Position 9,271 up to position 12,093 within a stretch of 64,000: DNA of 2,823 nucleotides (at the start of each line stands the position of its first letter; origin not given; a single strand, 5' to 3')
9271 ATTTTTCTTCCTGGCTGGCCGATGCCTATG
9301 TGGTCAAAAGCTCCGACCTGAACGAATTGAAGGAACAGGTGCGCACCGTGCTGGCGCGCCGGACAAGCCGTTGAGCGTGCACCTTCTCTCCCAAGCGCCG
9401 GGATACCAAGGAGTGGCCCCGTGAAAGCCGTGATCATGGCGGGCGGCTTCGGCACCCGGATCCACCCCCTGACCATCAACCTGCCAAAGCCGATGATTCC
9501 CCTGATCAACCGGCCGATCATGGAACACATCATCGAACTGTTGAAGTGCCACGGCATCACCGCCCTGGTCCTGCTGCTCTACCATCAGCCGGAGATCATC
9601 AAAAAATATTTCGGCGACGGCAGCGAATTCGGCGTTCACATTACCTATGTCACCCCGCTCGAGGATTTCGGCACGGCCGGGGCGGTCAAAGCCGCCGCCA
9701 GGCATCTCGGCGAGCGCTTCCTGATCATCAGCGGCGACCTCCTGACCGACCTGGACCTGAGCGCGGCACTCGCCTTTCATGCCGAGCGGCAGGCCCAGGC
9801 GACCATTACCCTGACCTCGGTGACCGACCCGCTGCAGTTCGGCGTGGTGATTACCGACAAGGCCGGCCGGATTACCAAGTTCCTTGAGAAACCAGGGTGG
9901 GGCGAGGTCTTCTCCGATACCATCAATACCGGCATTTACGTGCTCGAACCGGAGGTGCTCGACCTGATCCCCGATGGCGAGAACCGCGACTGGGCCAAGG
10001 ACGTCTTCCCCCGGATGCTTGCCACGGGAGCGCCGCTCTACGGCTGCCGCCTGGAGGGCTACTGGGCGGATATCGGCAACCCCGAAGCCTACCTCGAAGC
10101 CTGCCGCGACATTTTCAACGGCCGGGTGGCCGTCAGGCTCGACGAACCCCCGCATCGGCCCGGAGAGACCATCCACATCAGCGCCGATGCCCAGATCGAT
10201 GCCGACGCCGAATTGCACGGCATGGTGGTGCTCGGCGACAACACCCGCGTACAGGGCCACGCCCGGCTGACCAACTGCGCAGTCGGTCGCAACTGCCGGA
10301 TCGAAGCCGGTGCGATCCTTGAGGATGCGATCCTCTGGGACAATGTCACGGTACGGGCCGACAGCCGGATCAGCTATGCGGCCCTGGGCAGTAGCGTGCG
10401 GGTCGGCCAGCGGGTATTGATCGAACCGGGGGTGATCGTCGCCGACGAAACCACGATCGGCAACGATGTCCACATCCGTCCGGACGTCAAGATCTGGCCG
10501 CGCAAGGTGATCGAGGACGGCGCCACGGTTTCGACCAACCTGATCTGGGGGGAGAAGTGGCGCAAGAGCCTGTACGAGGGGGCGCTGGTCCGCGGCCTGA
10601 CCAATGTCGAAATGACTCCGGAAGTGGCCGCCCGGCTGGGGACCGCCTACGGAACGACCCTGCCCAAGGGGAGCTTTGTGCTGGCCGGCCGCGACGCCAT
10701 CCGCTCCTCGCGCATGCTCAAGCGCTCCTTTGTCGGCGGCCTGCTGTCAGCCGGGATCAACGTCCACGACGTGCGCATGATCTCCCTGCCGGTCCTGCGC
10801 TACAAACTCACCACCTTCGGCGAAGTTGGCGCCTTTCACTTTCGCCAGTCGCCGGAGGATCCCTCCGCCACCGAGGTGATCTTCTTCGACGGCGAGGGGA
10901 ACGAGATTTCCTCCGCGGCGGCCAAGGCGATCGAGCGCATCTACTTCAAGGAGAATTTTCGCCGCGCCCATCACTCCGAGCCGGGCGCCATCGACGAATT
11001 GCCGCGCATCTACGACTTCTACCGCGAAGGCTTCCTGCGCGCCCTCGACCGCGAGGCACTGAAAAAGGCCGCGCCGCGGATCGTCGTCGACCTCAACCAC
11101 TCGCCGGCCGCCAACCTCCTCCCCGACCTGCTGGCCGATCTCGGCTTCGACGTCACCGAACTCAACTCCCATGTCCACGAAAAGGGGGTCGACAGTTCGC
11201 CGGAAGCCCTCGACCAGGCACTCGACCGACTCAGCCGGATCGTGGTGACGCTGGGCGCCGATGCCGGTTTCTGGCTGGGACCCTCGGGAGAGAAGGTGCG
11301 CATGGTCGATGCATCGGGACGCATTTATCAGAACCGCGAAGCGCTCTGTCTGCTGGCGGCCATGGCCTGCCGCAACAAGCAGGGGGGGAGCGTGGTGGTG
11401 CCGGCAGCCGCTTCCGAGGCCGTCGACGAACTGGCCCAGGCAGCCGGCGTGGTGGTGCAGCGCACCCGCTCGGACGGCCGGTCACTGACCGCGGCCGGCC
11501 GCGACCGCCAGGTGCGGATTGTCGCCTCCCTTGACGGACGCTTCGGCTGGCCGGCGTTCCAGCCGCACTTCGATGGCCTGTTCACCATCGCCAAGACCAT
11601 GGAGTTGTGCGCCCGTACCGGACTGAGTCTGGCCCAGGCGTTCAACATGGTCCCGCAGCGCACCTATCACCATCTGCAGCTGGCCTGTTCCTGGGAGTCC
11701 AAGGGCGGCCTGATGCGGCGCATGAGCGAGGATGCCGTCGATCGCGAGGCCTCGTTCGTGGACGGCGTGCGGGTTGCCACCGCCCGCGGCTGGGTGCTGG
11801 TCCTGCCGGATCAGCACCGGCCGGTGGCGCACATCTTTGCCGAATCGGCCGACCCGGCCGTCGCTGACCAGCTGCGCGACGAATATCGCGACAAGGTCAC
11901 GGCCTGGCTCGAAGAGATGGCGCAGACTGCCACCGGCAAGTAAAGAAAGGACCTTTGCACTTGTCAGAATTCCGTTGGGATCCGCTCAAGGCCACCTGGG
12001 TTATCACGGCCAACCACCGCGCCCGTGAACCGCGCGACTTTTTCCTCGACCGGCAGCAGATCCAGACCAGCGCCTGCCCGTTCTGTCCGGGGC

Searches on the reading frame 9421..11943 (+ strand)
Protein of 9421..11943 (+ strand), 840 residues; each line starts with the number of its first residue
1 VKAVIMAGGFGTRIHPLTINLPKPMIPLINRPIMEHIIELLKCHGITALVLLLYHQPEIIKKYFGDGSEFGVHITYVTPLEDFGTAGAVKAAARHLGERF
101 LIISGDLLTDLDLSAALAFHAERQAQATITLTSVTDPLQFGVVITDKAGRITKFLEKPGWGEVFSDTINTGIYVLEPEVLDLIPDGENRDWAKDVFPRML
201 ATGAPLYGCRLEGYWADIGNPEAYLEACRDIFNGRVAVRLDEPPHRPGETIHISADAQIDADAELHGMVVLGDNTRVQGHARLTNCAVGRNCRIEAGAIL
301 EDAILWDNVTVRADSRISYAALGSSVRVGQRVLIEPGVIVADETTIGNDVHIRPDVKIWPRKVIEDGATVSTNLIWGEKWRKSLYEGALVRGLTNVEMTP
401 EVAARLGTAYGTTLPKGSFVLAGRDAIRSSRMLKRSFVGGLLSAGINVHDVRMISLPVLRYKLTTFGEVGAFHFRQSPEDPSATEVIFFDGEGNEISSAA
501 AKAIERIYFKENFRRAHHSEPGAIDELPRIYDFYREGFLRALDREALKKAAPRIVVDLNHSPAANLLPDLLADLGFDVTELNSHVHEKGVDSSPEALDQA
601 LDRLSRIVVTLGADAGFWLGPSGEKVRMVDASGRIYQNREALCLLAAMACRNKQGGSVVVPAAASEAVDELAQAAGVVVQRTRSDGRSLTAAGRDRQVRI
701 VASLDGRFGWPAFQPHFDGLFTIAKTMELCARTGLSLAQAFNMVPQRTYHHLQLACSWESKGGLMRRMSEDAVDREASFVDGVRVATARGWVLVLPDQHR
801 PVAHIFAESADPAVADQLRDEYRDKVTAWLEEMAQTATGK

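Call 77: search_protein_families(library=pfam, proteins=[window:9421-11943:+], max_evalue=0.00001)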
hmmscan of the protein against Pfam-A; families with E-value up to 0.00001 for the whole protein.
window:9421-11943:+ (840 aa): 8 families
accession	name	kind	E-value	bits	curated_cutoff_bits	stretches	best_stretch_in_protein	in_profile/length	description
PF00483.29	NTP_transferase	-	6.7e-53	180.2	21.2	1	2-231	1-242/245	Nucleotidyl transferase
PF25084.1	LbH_EIF2B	-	1.1e-21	77.3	54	1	251-352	4-105/105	EIF2B subunit epsilon LbH domain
PF02878.22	PGM_PMM_I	-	1.2e-19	70.8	22.5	1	390-514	9-137/138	Phosphoglucomutase/phosphomannomutase, alpha/beta/alpha domain I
PF00132.30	Hexapep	-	1.9e-14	53.1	27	0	326-358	2-34/36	Bacterial transferase hexapeptide (six repeats)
PF02879.22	PGM_PMM_II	-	1.1e-11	45.5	29.3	1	533-633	2-103/103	Phosphoglucomutase/phosphomannomutase, alpha/beta/alpha domain II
PF12804.13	NTP_transf_3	-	1.3e-08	35.6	27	1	3-133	1-123/160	MobA-like NTP transferase domain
PF24894.1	Hexapep_GlmU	-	2.9e-06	27.8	23.3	0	253-298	37-81/104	GlmU-like, C-terminal hexapeptide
PF25087.1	GMPPB_C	-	8.2e-06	25.9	39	0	274-356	4-87/110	GMPPB C-terminal domain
